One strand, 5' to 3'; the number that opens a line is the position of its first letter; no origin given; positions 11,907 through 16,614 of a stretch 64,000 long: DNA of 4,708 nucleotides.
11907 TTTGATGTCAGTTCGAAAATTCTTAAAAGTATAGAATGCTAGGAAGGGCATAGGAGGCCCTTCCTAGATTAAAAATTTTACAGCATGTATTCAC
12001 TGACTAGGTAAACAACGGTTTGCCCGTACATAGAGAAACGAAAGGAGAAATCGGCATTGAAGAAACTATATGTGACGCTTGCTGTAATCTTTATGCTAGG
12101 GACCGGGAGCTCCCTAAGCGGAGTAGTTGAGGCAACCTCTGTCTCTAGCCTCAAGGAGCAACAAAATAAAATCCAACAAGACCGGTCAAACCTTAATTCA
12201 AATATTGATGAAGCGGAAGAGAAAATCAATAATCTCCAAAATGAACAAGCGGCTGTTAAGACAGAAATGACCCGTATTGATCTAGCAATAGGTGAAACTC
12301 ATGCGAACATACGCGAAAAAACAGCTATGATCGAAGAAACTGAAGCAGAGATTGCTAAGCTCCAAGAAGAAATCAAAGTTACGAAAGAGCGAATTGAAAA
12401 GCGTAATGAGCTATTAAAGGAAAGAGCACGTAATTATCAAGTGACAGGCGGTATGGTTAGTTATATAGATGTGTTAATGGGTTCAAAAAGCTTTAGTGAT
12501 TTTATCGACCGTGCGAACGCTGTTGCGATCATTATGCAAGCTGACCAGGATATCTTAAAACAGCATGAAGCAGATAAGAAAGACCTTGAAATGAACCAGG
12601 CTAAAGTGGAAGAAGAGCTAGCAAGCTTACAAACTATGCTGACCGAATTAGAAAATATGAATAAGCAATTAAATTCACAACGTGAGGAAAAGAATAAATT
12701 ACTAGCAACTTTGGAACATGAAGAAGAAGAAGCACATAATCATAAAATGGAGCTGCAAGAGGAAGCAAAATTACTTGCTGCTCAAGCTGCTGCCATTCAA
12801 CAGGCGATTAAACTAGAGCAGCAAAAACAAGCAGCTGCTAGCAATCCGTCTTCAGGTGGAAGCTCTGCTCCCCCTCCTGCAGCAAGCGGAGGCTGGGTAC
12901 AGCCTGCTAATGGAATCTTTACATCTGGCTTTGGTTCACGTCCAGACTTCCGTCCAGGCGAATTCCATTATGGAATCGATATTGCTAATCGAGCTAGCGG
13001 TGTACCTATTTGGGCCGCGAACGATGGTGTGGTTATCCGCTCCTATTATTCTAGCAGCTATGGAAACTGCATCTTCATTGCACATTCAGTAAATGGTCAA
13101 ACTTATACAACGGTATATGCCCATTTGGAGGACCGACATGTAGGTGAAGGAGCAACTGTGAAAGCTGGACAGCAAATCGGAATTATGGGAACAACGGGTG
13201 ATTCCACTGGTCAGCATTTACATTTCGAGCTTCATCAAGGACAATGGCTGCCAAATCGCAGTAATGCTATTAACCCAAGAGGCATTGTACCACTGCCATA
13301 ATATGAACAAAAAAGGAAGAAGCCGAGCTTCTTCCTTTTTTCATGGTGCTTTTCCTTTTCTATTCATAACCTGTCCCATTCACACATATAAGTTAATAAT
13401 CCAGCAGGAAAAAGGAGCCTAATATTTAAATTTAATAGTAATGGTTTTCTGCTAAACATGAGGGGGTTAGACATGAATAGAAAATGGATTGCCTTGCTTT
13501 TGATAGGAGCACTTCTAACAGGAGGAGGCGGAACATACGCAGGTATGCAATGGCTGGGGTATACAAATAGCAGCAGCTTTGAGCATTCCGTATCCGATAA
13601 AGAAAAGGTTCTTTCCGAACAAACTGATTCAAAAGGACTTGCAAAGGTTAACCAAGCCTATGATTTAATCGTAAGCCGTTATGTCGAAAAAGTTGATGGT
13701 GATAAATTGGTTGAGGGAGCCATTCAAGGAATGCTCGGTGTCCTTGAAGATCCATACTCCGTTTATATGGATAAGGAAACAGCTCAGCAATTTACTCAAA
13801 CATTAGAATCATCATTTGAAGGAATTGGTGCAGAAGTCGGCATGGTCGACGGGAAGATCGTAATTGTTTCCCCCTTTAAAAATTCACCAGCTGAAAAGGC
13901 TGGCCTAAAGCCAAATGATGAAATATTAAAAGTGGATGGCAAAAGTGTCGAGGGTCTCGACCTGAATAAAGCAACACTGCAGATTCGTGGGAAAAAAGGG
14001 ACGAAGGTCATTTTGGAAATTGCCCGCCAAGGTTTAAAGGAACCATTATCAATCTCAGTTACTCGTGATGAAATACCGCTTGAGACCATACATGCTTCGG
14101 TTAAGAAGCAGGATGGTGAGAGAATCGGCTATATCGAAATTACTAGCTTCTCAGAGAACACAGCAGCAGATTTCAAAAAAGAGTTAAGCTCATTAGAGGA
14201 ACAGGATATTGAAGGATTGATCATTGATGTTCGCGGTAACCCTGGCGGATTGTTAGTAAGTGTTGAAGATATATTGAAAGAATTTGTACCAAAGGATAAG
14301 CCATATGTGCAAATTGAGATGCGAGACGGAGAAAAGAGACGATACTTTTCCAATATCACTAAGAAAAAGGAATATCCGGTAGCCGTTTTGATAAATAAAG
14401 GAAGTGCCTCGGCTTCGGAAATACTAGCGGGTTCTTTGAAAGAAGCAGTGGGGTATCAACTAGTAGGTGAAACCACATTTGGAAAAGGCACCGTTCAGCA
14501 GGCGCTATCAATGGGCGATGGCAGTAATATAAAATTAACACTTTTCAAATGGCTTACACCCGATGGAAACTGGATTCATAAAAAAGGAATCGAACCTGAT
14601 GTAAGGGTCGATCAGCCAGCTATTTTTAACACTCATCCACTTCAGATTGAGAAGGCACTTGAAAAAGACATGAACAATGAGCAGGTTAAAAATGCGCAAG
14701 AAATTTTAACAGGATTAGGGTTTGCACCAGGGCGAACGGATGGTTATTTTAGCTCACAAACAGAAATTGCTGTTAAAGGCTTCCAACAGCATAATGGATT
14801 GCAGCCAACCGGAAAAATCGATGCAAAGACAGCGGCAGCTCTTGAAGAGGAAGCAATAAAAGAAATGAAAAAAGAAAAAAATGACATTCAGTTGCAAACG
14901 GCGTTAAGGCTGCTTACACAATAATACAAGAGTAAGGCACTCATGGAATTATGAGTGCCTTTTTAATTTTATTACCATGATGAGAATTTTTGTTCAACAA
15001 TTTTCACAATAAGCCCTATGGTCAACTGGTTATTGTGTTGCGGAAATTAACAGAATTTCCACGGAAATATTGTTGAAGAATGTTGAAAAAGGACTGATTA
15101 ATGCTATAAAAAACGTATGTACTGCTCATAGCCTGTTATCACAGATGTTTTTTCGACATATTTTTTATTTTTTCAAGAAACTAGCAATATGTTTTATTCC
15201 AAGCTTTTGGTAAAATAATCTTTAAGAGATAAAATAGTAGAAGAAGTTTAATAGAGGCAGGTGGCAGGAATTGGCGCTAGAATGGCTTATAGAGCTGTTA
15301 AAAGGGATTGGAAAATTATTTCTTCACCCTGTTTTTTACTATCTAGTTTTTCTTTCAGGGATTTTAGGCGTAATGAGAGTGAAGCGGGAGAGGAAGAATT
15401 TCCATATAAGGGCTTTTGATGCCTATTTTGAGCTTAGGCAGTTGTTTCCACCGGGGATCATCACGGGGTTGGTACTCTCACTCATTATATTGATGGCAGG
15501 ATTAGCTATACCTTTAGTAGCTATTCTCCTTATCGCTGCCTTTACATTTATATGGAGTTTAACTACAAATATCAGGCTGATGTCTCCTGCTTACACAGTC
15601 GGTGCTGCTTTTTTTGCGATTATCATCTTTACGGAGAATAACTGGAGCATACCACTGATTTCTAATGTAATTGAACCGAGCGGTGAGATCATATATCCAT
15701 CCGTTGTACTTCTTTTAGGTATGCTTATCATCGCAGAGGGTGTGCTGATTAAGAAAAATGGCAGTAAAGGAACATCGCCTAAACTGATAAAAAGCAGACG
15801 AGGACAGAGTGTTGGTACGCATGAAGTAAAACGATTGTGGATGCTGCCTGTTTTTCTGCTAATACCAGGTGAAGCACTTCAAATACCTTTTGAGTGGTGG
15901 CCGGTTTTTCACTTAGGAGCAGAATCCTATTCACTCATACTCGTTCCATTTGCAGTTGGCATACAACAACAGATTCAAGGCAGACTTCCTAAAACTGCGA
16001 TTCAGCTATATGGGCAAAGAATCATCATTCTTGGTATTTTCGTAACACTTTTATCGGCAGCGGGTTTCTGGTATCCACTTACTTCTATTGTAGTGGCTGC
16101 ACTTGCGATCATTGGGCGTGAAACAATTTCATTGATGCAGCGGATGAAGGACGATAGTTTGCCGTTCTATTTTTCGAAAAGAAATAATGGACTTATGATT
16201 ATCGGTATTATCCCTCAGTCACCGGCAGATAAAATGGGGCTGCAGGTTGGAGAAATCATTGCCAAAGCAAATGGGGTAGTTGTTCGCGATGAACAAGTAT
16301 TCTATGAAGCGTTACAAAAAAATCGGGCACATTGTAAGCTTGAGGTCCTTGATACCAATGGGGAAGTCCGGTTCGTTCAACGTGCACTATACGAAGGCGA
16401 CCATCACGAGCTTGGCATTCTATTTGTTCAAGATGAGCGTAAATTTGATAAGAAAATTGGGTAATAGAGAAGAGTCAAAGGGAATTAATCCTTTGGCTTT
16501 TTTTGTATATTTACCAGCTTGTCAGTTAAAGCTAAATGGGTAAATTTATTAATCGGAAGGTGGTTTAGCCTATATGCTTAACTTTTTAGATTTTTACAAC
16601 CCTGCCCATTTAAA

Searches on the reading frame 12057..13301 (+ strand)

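Call 79: search_protein_families(library=pfam, proteins=[window:12057-13301:+], max_evalue=0.00001)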
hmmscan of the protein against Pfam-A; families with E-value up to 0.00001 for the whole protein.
window:12057-13301:+ (414 aa): 2 families
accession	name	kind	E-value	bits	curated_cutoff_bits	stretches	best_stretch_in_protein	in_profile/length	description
PF24568.1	CC_PcsB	-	3.9e-32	110.4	27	1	106-178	1-73/75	Peptidoglycan hydrolase PcsB, coiled-coil domain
PF01551.29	Peptidase_M23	-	4.3e-28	97.8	28.7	1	303-395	2-90/96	Peptidase family M23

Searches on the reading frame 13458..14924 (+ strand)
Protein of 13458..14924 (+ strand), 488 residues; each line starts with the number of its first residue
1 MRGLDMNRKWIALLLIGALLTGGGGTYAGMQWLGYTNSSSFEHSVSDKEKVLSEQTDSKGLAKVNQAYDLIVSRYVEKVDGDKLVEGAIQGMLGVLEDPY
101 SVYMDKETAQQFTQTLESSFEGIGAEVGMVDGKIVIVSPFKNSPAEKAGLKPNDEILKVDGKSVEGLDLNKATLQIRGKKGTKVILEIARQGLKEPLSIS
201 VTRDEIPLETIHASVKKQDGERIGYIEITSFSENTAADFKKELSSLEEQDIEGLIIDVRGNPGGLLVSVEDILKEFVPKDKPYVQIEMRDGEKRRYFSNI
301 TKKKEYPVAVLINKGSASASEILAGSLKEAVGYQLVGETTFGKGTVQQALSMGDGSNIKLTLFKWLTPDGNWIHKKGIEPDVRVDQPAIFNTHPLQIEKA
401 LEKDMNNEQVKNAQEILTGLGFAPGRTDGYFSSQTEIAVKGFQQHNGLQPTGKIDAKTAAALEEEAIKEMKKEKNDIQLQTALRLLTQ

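Call 79: search_protein_families(library=pfam, proteins=[window:13458-14924:+], max_evalue=0.00001)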
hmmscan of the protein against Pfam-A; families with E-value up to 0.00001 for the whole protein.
window:13458-14924:+ (488 aa): 6 families
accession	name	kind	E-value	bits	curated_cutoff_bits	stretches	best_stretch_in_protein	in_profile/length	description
PF03572.23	Peptidase_S41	-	3.1e-55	186.7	24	1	222-384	1-165/165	Peptidase family S41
PF22694.1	CtpB_N-like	-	9.8e-31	106.5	27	1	19-108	1-85/85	Activating protease CtpB N-terminal domain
PF01471.23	PG_binding_1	-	5.1e-18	65.4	23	1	407-462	2-57/57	Putative peptidoglycan binding domain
PF13180.12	PDZ_2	-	7.4e-13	49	27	1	122-200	2-79/80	PDZ domain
PF00595.29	PDZ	-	6.6e-10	39.7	23.2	1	121-188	10-80/81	PDZ domain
PF17820.7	PDZ_6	-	1e-09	38.4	27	1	137-190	3-54/54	PDZ domain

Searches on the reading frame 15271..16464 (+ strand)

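Call 79: search_protein_families(library=pfam, proteins=[window:15271-16464:+], max_evalue=0.00001)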
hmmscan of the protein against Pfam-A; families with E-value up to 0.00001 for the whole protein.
window:15271-16464:+ (397 aa): 1 family
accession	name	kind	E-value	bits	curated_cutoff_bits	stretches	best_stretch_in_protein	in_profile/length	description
PF17820.7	PDZ_6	-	9.5e-09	35.3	27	1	312-359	4-52/54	PDZ domain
